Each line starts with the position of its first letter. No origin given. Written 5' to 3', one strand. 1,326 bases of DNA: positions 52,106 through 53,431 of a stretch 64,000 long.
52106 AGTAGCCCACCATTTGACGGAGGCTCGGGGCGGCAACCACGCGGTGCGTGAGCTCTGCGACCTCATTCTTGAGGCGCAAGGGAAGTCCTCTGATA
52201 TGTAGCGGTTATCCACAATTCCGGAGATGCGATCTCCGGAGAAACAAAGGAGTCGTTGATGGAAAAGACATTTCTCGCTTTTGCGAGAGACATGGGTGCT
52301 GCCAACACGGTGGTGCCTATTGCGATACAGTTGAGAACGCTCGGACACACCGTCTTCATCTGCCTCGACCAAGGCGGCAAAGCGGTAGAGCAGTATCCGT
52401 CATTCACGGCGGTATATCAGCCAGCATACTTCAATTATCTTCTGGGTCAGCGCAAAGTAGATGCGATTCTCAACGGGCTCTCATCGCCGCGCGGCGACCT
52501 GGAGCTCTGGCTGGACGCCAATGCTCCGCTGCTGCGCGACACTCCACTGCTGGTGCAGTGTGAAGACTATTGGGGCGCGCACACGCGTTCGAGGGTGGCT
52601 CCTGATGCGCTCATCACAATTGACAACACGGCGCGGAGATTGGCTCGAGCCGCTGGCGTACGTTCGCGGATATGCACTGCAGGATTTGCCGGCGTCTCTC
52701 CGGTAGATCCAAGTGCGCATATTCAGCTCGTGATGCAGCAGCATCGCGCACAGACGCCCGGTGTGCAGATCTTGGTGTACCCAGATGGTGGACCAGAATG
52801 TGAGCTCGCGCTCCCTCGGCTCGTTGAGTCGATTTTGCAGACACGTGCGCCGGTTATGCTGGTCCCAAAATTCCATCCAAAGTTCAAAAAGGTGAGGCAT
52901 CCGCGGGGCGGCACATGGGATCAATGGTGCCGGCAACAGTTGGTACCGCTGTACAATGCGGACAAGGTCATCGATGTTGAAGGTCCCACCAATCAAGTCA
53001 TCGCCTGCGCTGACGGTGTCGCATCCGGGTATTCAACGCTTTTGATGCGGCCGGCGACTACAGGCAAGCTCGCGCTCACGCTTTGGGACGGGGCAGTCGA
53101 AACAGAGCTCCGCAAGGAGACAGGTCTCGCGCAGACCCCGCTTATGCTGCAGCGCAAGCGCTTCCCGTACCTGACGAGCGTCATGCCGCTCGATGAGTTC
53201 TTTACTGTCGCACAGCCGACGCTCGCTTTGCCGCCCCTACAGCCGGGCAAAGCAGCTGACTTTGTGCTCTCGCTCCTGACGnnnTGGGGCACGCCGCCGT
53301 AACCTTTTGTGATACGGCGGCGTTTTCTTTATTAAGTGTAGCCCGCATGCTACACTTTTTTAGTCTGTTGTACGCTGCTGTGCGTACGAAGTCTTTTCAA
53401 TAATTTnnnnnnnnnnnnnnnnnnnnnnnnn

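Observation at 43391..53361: Predicted nonulosonic-acid pathway via a 9-phosphate route with unusual tailoring enzymes (carbamoyl, amino, methyl)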

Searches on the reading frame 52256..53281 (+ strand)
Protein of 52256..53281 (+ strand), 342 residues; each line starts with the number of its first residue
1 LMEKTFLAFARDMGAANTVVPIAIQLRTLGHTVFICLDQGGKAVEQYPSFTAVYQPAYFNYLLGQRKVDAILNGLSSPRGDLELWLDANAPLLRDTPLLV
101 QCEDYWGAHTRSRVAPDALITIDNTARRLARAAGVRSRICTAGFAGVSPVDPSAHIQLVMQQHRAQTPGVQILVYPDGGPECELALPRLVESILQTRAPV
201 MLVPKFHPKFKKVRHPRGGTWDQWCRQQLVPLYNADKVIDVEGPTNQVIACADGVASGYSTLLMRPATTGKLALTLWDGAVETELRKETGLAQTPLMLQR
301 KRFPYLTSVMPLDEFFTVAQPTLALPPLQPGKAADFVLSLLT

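Call 4: search_protein_families(library=pfam, proteins=[window:52256-53281:+], max_evalue=0.01)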
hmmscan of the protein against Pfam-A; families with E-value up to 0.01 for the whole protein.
window:52256-53281:+ (342 aa): 0 families

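Call 5: search_protein_families(library=ncbifam, proteins=[window:52256-53281:+], max_evalue=0.001)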
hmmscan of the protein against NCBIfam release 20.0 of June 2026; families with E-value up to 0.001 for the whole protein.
window:52256-53281:+ (342 aa): 0 families

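Call 41: find_homologous_proteins(query=window:52259-53281:+, max_evalue=0.001)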
Query window:52259-53281:+ (341 aa): 12 proteins with E <= 0.001 among 7299 candidates.
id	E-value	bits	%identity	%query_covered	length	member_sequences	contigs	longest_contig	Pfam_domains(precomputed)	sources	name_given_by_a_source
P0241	5.4e-229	777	100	100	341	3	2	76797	-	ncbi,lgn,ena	-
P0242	2.8e-177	607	78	100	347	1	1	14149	-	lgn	-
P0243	5.5e-177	606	77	100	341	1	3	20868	-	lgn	-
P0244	2.3e-88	315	49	98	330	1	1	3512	-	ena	-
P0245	2.8e-81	291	48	98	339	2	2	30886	-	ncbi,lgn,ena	-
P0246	2.2e-78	282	45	97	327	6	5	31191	-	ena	-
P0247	2.3e-78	282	45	99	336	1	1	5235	-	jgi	-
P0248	2.6e-77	278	45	98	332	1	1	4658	-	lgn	-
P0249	1.3e-73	266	45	98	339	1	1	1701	-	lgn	-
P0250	2.7e-66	242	40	100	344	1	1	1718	-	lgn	-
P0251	7.2e-58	214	39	98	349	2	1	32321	-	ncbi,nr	ncbi:hypothetical protein H7X87_00425 [Acetobacteraceae bacterium]|nr:hypothetical protein [Candidat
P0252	6.3e-57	211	38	99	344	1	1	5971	-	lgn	-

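Call 49: predict_structure(alignment_id=A2)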
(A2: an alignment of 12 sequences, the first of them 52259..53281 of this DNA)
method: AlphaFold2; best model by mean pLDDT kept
length: 341 residues; sequences in the alignment: 12
mean_pLDDT: 92.7   pTM: 0.86
mean pLDDT of the five models: 92.7, 91.3, 90.2, 87.2, 81.1
residues with pLDDT >= 90: 263; 70-90: 78; 50-70: 0; < 50: 0
segments of 3 or more residues with pLDDT < 50: none
pLDDT, mean of each block of 10 residues (from residue 1): 94 92 98 92 86 87 88 91 91 89 93 95 94 95 87 95 95 95 97 97 91 94 97 97 92 93 92 94 90 85 94 92 93 97 87
secondary structure, 60 per line:
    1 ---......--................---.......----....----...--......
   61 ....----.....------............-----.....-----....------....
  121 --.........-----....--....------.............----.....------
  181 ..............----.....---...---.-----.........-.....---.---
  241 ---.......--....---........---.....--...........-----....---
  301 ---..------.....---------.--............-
elements in order: E4-9 H12-27 E31-37 H42-45 E50-52 H55-64 E69-73 H80-91 E97-101 H107-110 E117-120 H123-131 E137-140 H153-165 E170-174 H181-194 E199-203 H220-227 H229-233 H244-250 E253-256 H260-267 E271-275 H278-288 H294-297 H312-316 H329-340

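Call 51: fold_search(model_id=the predicted structure, library=pdb)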
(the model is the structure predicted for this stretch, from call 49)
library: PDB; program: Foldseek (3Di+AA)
matches with E <= 10: 1443; with E <= 0.001: 133
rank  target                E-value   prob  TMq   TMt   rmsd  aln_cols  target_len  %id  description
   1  7d1i_A                3.4e-07  1.00  0.49  0.49  12.8       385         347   12  Crystal structure of acinetobacter baumannii MurG (released 2021-07-14)
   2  7vza_F                8.1e-07  1.00  0.64  0.61   5.6       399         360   14  The crystal structure of Non-hydrolyzing UDPGlcNAc 2-epimerase in complex with UDP (released 2022-11-16)
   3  7vz6_G                8.6e-07  1.00  0.64  0.61   5.4       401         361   14  The crystal structure of Non-hydrolyzing UDPGlcNAc 2-epimerase in complex with UDP-glucose (released 2022-11-16)
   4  6tvp_B                1.1e-06  1.00  0.49  0.44  11.4       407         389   14  Structure of Mycobacterium smegmatis alpha-maltose-1-phosphate synthase GlgM (released 2020-04-22)
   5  7vz6_A                1.3e-06  1.00  0.65  0.60   5.6       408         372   14  The crystal structure of Non-hydrolyzing UDPGlcNAc 2-epimerase in complex with UDP-glucose (released 2022-11-16)
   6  5enz_A                1.3e-06  1.00  0.60  0.57   5.0       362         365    9  S. aureus MnaA-UDP co-structure (released 2016-04-27)
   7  7vza_A                1.5e-06  1.00  0.64  0.60   5.5       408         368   14  The crystal structure of Non-hydrolyzing UDPGlcNAc 2-epimerase in complex with UDP (released 2022-11-16)
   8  4xso_A                1.7e-06  1.00  0.54  0.51  11.2       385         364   14  Crystal structure of apo-form Alr3699/HepE from Anabaena sp. strain PCC 7120 (released 2016-01-13)
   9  7d1i_B                1.7e-06  1.00  0.51  0.52  12.5       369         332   13  Crystal structure of acinetobacter baumannii MurG (released 2021-07-14)
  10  7vza_B                1.9e-06  1.00  0.65  0.61   5.6       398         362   14  The crystal structure of Non-hydrolyzing UDPGlcNAc 2-epimerase in complex with UDP (released 2022-11-16)
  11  7vza_G                2.5e-06  1.00  0.63  0.60   5.6       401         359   15  The crystal structure of Non-hydrolyzing UDPGlcNAc 2-epimerase in complex with UDP (released 2022-11-16)
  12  5enz_B                2.5e-06  1.00  0.56  0.52   5.4       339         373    9  S. aureus MnaA-UDP co-structure (released 2016-04-27)
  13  7vza_C                2.7e-06  1.00  0.60  0.58   6.6       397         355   14  The crystal structure of Non-hydrolyzing UDPGlcNAc 2-epimerase in complex with UDP (released 2022-11-16)
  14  7vz6_E                3.0e-06  1.00  0.64  0.60   5.6       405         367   14  The crystal structure of Non-hydrolyzing UDPGlcNAc 2-epimerase in complex with UDP-glucose (released 2022-11-16)
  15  7vz6_F                3.0e-06  1.00  0.64  0.60   5.7       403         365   15  The crystal structure of Non-hydrolyzing UDPGlcNAc 2-epimerase in complex with UDP-glucose (released 2022-11-16)
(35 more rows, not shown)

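Call 72: search_protein_representatives(alignment_id=A2)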
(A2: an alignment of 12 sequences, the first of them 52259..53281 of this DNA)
Query: 12 sequences, 337 profile positions. Proteins with E-value up to 0.001 (for the whole library): 575; up to 1e-10: 261; up to 1e-30: 68. The best 150 are listed.
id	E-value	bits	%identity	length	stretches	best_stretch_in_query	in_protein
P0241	1.3e-152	524.0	-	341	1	1-336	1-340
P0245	2.4e-152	523.1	-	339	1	1-336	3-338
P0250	1.0e-144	498.0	-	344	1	1-336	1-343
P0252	4.1e-143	492.8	-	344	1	2-336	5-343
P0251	6.6e-132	455.9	-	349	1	6-336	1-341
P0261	9.3e-122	422.5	-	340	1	2-336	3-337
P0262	2.4e-108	378.5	-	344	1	4-336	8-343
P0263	6.9e-104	363.8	-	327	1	12-335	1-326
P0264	6.9e-100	350.6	-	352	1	7-336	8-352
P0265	6.2e-99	347.5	-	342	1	4-336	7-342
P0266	4.6e-95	334.8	-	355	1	12-336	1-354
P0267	6.1e-94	331.1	-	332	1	4-333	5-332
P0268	1.3e-91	323.5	-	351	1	6-336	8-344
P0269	2.8e-87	309.2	-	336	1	4-335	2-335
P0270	4.6e-85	301.9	-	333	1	12-336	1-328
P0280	2.4e-44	168.0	-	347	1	7-336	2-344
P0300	2.5e-35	138.4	-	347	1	5-333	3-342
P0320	7.3e-32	127.0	-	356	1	3-335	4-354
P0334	2.8e-28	115.2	-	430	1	2-293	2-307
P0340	3.5e-27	111.6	-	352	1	7-325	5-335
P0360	5.8e-24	101.0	-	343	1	2-292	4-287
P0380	8.7e-22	93.9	-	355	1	4-284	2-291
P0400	1.3e-19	86.7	-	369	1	1-293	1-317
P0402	2.7e-19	85.7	-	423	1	3-293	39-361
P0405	6.0e-19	84.5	-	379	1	2-310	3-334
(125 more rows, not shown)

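Call 73: search_protein_families(library=pfam, proteins=[P0280, P0300, P0320, P0340, P0360, P0380, P0400, P0405, P0334, P0402], max_evalue=0.05)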
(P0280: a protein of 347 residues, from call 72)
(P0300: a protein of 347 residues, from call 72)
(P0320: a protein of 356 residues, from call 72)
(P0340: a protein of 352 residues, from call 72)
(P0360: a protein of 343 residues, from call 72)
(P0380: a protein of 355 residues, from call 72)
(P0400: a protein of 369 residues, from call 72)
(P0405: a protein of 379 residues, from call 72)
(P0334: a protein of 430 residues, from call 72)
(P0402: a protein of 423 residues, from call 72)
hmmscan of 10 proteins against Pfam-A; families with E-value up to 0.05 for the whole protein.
P0280 (347 aa): 0 families

P0300 (347 aa): 1 family
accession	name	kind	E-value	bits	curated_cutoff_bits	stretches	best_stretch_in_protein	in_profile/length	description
PF13439.12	Glyco_transf_4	-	0.00053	20.5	28.5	1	20-107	12-103/170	Glycosyltransferase Family 4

P0320 (356 aa): 0 families

P0340 (352 aa): 2 families
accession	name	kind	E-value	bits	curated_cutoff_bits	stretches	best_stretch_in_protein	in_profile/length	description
PF13579.12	Glyco_trans_4_4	-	0.0016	19.3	29.7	1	16-121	7-115/158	Glycosyl transferase 4-like domain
PF13439.12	Glyco_transf_4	-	0.006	17.1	28.5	1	16-85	8-83/170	Glycosyltransferase Family 4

P0360 (343 aa): 1 family
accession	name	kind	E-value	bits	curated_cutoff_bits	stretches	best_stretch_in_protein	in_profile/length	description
PF04464.20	Glyphos_transf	-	0.023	14.1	22.1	0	194-250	225-276/367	CDP-Glycerol:Poly(glycerophosphate) glycerophosphotransferase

P0380 (355 aa): 1 family
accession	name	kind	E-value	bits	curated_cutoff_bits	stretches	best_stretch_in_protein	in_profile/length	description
PF21036.3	EryCIII-like_N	-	0.031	14.4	27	0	22-46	2-26/216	Erythromycin biosynthesis protein CIII-like, N-terminal domain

P0400 (369 aa): 0 families

P0405 (379 aa): 1 family
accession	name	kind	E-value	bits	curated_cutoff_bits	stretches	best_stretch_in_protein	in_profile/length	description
PF01936.24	NYN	-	0.0076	17.2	24.2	0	4-39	95-128/145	NYN domain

P0334 (430 aa): 0 families

P0402 (423 aa): 1 family
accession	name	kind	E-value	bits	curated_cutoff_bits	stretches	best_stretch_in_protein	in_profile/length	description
PF02350.25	Epimerase_2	-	0.0065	15.8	30.6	1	177-328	131-271/347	UDP-N-acetylglucosamine 2-epimerase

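Call 74: find_encoding_contigs(protein=P0245, flank=10000, max_places=1)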
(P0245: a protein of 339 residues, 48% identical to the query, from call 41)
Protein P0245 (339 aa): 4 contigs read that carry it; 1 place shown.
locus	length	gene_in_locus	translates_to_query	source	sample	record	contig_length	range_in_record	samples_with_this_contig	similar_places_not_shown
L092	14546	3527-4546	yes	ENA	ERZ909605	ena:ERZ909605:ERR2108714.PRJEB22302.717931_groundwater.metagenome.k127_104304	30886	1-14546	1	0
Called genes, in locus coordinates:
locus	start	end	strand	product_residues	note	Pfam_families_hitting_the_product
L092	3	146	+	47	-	?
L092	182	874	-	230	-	PF13489:Methyltransf_23, PF13847:Methyltransf_31 (weak), PF08241:Methyltransf_11, PF08242:Methyltransf_12, PF13649:Methyltransf_25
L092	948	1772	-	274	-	PF00106:adh_short, PF01370:Epimerase, PF02737:3HCDH_N (weak), PF08659:KR, PF13561:adh_short_C2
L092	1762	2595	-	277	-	PF01261:AP_endonuc_2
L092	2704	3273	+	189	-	-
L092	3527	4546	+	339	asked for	-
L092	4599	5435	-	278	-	-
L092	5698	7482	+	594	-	PF00664:ABC_membrane, PF00005:ABC_tran, PF13304:AAA_21 (faint), PF02463:SMC_N (weak)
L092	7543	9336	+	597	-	PF02310:B12-binding, PF04055:Radical_SAM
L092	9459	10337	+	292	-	-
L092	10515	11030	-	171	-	PF01467:CTP_transf_like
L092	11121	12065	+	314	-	PF00294:PfkB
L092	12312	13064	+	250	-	PF03372:Exo_endo_phos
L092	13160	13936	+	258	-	PF00459:Inositol_P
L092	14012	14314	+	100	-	PF12840:HTH_20 (weak), PF01022:HTH_5 (weak)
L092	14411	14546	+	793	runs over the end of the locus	PF04932:Wzy_C, PF13371:TPR_9 (faint), PF13428:TPR_14 (faint), PF23914:TPR_CcmH_CycH (faint), PF12895:ANAPC3 (faint), PF14559:TPR_19 (weak)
